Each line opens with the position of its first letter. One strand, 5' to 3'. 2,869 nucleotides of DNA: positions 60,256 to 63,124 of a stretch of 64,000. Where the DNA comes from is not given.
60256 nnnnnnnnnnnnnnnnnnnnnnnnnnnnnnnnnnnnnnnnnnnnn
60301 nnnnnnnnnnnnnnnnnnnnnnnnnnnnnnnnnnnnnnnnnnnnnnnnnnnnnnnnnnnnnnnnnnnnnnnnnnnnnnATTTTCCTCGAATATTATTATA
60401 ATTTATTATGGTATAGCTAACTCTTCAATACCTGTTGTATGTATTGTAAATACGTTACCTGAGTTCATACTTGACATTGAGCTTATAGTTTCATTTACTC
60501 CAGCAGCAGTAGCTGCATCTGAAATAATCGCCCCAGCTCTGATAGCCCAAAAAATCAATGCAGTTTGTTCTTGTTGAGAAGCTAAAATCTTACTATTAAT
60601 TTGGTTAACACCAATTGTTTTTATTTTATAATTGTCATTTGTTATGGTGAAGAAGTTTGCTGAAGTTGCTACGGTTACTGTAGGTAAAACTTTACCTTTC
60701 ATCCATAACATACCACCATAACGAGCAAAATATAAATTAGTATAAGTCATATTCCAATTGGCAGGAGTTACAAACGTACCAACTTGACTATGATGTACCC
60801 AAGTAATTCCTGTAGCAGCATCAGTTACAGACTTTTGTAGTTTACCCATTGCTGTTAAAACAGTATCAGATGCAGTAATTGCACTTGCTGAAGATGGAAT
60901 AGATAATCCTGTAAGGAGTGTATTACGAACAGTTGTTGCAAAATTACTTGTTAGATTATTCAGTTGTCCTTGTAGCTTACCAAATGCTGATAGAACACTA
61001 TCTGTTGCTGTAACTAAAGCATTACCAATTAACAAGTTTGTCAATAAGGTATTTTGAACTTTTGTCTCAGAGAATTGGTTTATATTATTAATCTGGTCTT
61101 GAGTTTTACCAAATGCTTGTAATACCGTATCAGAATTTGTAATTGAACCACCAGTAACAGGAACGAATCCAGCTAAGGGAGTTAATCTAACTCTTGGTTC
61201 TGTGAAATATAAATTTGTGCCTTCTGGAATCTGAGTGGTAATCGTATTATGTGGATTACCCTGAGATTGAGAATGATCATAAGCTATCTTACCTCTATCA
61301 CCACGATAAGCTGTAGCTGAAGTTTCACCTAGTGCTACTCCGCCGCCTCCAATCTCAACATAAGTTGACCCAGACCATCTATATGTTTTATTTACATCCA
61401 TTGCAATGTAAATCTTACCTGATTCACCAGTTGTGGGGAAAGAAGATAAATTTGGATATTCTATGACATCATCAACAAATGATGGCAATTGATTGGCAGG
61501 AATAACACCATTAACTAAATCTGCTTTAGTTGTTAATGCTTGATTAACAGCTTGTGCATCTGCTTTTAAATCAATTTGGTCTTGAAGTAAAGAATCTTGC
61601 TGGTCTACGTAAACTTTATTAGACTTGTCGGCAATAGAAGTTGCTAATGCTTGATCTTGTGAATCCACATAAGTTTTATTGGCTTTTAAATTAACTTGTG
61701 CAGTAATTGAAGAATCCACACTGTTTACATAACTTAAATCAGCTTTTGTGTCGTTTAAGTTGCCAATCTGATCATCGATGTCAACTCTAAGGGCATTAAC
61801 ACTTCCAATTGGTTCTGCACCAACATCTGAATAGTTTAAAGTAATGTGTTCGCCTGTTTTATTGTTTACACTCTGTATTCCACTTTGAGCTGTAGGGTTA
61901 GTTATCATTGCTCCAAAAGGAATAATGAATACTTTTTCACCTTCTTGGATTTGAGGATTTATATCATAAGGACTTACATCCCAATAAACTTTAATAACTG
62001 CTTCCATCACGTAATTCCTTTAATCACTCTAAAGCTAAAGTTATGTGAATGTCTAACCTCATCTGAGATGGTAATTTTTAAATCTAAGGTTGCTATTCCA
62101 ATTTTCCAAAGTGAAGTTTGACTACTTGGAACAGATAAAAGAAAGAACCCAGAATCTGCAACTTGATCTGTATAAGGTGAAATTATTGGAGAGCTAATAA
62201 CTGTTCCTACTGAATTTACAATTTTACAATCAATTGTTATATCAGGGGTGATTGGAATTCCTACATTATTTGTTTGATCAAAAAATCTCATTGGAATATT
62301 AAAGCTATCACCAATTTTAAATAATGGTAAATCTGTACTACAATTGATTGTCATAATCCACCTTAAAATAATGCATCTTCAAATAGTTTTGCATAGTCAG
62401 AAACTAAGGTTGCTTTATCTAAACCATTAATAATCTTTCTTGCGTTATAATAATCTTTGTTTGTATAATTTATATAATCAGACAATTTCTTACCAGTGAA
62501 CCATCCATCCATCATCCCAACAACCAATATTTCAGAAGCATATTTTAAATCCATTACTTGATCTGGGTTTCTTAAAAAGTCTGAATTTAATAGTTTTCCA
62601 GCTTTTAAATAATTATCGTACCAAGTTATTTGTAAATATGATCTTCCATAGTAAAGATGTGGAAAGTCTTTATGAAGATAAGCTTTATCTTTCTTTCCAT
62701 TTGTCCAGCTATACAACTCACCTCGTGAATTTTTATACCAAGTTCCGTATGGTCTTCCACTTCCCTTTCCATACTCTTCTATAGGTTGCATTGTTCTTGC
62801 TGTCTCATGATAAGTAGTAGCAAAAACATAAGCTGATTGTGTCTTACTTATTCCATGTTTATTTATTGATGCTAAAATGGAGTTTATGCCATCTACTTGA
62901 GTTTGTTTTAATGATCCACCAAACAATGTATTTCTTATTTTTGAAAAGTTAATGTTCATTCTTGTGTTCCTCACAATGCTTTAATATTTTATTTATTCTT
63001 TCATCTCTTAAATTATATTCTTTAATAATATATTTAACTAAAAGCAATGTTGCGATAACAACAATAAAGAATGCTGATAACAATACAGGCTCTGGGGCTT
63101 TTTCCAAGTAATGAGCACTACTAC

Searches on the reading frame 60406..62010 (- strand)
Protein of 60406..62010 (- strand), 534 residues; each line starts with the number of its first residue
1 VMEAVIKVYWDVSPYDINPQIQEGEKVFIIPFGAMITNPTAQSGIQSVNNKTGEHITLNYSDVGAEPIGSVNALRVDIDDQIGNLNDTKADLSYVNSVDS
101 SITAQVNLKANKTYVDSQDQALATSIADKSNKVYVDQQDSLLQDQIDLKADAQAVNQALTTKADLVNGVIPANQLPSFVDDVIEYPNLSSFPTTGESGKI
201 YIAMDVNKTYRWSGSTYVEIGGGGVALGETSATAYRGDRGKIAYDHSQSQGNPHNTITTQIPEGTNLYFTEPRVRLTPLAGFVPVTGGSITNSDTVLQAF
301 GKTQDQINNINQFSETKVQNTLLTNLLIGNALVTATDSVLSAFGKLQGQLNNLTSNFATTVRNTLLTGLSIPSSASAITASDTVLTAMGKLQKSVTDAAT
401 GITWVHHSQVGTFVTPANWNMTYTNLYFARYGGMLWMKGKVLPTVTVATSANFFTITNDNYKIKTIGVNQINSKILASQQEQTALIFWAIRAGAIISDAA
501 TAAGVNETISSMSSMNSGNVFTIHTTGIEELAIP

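Call 3: search_protein_families(library=pfam, proteins=[window:60406-62010:-], max_evalue=1)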
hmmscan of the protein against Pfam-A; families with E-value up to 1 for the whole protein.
window:60406-62010:- (534 aa): 0 families

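Call 4: search_protein_families(library=phrogs, proteins=[window:60406-62010:-], max_evalue=0.01)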
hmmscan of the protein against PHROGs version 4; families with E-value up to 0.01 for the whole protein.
window:60406-62010:- (534 aa): 9 families
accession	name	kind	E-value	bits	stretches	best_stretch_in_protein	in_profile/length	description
phrog_33244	-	tail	1.4e-28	101.1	2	254-352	165-266/414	tail fiber protein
phrog_34369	-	unknown function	3e-19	70.6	1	359-528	165-339/345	-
phrog_38707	-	unknown function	1.8e-18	67.6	1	143-255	429-549/675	-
phrog_15439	-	other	1.6e-17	65.3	1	163-226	49-113/290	peptidase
phrog_2952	-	tail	6.2e-16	59.4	1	56-214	101-269/488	minor tail protein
phrog_3018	-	head and packaging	2.5e-12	47.6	1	151-222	24-95/341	head decoration protein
phrog_1446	-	tail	2.3e-06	28.2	1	119-202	38-126/251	minor tail protein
phrog_20500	-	tail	0.0023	16.5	1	337-402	482-547/1365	tail protein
phrog_1857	-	connector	0.004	18.6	0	375-398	47-70/78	head-tail connector protein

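Call 63: search_dna_similar(query=window:60406-62010:-, collection=phages, mode=protein, max_rows=12)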
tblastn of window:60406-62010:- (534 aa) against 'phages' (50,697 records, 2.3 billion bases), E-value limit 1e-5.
Records with a match: 281; places in all: 288; records where one place covers at least 80% of the query: 0.
Best place of each record, by identity: 60-80% 7; <60% 274.
By first word of the organism name: Mycobacterium 206; Flavobacterium 19; Acinetobacter 10; uncultured 9; CrAssphage 7; Cellulophaga 7; Vibrio 6; Bacteriophage 2; Chryseobacterium 2; Synechococcus 2; and 9 more.
By host as written in the record: Mycobacterium smegmatis mc2 155 157; Mycobacterium smegmatis mc#155 26; - 21; Flavobacterium psychrophilum 950106-1/1 12; Mycobacterium sp. 6; Acinetobacter baumannii 4; Mycobacterium smegmatis mc2155 4; Cellulophaga sp. HaHa_2_95 4; and 34 more.
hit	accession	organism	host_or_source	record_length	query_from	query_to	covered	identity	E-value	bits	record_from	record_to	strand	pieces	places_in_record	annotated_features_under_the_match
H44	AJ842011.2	Flavobacterium phage 11b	Flavobacterium sp.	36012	154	308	29%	48.7%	2e-31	135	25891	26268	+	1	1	conserved hypothetical protein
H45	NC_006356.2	Flavobacterium phage 11b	Flavobacterium sp.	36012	154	308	29%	48.7%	2e-31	135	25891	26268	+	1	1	peptidase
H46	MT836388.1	Bacteriophage sp.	human fecal samples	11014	153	367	40%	29.5%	5e-10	68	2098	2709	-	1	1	record has no annotation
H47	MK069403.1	CrAssphage sp. O-152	fecal sample from Mexican boy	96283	153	367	40%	29.5%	6e-10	68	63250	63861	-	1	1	record has no annotation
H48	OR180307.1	Acinetobacter phage P577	Acinetobacter baumannii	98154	258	395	26%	41.0%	3e-16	89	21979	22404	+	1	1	putative tail fiber protein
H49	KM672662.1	Acinetobacter phage YMC13/03/R2096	Acinetobacter baumannii YMC13/03/R2096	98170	258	395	26%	41.0%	3e-16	89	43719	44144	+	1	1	putative tail fiber protein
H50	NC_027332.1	Acinetobacter phage YMC13/03/R2096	Acinetobacter baumannii YMC13/03/R2096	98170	258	395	26%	41.0%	3e-16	89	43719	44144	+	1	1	tail fiber protein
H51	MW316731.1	Acinetobacter phage Mithridates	Acinetobacter baumannii strain LUH 5533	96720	258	395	26%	41.0%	4e-16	88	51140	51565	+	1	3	putative tail fiber protein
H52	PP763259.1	Acinetobacter phage Ab15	Acinetobacter baumannii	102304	258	395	26%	41.0%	1e-15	86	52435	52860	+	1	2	tail fiber protein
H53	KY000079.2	Acinetobacter phage AM24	Acinetobacter baumannii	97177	258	395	26%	41.0%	1e-14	84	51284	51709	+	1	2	putative structural protein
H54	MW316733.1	Acinetobacter phage Bestia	Acinetobacter baumannii strain KZ-1098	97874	258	395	26%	40.3%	2e-15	86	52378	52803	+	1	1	putative tail fiber protein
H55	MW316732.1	Acinetobacter phage Herod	Acinetobacter baumannii strain KZ-1096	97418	258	395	26%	39.6%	1e-14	84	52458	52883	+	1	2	putative tail fiber protein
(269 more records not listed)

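Call 65: search_protein_families(library=ncbifam, proteins=[window:60406-62010:-], max_evalue=0.01)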
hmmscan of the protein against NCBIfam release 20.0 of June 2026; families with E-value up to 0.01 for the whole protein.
window:60406-62010:- (534 aa): 0 families

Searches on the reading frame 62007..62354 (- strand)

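Call 3: search_protein_families(library=pfam, proteins=[window:62007-62354:-], max_evalue=1)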
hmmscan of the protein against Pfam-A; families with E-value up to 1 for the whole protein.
window:62007-62354:- (115 aa): 0 families

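Call 4: search_protein_families(library=phrogs, proteins=[window:62007-62354:-], max_evalue=0.01)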
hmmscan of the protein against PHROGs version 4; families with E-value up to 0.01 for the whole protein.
window:62007-62354:- (115 aa): 1 family
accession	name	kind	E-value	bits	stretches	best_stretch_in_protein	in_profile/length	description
phrog_1084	-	unknown function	0.0027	18.8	1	11-113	11-106/123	unknown function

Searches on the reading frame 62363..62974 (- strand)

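Call 3: search_protein_families(library=pfam, proteins=[window:62363-62974:-], max_evalue=1)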
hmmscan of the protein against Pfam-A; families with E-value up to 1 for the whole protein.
window:62363-62974:- (203 aa): 1 family
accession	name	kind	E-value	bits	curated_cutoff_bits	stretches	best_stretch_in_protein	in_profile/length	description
PF00182.24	Glyco_hydro_19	-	6.2e-06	26.6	25.5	1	44-141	50-140/232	Chitinase class I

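Call 4: search_protein_families(library=phrogs, proteins=[window:62363-62974:-], max_evalue=0.01)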
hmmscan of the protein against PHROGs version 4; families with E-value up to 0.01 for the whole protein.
window:62363-62974:- (203 aa): 3 families
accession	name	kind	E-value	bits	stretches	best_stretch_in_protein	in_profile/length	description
phrog_181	-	lysis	3.7e-28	99.9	1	9-200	336-529/769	endolysin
phrog_29753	-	unknown function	6e-20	72.7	1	107-196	276-368/374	-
phrog_26317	-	unknown function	0.00059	20.8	1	106-146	27-67/119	-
